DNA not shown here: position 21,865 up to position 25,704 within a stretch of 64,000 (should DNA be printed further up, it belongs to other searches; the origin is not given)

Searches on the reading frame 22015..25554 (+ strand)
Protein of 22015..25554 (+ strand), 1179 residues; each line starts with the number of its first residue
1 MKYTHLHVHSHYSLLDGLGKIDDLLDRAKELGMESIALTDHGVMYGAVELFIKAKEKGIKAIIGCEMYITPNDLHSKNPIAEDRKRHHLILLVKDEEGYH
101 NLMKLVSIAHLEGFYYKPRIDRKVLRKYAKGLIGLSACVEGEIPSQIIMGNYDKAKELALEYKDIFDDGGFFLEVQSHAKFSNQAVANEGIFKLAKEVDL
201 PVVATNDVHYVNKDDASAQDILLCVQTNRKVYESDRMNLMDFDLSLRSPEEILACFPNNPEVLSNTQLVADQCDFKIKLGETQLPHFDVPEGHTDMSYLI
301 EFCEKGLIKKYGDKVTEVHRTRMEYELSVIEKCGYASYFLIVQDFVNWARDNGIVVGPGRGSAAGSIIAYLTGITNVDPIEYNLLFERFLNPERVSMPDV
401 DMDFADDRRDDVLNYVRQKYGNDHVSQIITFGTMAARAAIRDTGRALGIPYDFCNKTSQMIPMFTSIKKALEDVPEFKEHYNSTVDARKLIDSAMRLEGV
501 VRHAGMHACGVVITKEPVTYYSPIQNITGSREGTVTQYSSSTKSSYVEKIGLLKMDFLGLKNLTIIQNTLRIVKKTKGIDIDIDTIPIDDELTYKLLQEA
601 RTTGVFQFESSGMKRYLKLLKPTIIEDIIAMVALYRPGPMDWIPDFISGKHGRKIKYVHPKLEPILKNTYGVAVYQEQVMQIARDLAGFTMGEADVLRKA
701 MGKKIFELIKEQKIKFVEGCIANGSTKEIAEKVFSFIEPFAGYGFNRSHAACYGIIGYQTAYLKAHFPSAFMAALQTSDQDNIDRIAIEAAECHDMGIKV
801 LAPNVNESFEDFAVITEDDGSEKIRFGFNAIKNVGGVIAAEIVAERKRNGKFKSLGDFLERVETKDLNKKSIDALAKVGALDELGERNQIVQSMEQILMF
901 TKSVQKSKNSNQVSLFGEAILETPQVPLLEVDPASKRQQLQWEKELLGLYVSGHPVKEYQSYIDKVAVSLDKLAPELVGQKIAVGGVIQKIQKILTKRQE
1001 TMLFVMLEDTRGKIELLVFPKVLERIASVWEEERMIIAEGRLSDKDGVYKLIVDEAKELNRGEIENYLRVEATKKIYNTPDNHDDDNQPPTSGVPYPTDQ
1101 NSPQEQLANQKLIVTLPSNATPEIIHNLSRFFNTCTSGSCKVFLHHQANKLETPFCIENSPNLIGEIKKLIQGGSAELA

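Call 84: search_protein_families(library=pfam, proteins=[window:22015-25554:+], max_evalue=0.00001)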
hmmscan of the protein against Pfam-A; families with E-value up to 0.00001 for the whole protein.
window:22015-25554:+ (1179 aa): 5 families
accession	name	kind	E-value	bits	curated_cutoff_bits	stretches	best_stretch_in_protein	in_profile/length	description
PF07733.18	DNA_pol3_alpha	-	1.3e-98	330.2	23.9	1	298-559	2-260/260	Bacterial DNA polymerase III alpha NTPase domain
PF17657.6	DNA_pol3_finger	-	4.3e-64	215.3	22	1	562-724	1-166/166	Bacterial DNA polymerase III alpha subunit finger domain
PF02811.25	PHP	-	5.5e-58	196.4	26.4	1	5-178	1-164/164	PHP domain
PF14579.12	HHH_6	-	3e-27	95.1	25.6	1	797-888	1-88/90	Helix-hairpin-helix motif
PF01336.31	tRNA_anti-codon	-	7.7e-09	35.8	27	1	984-1058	3-74/75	OB-fold nucleic acid binding domain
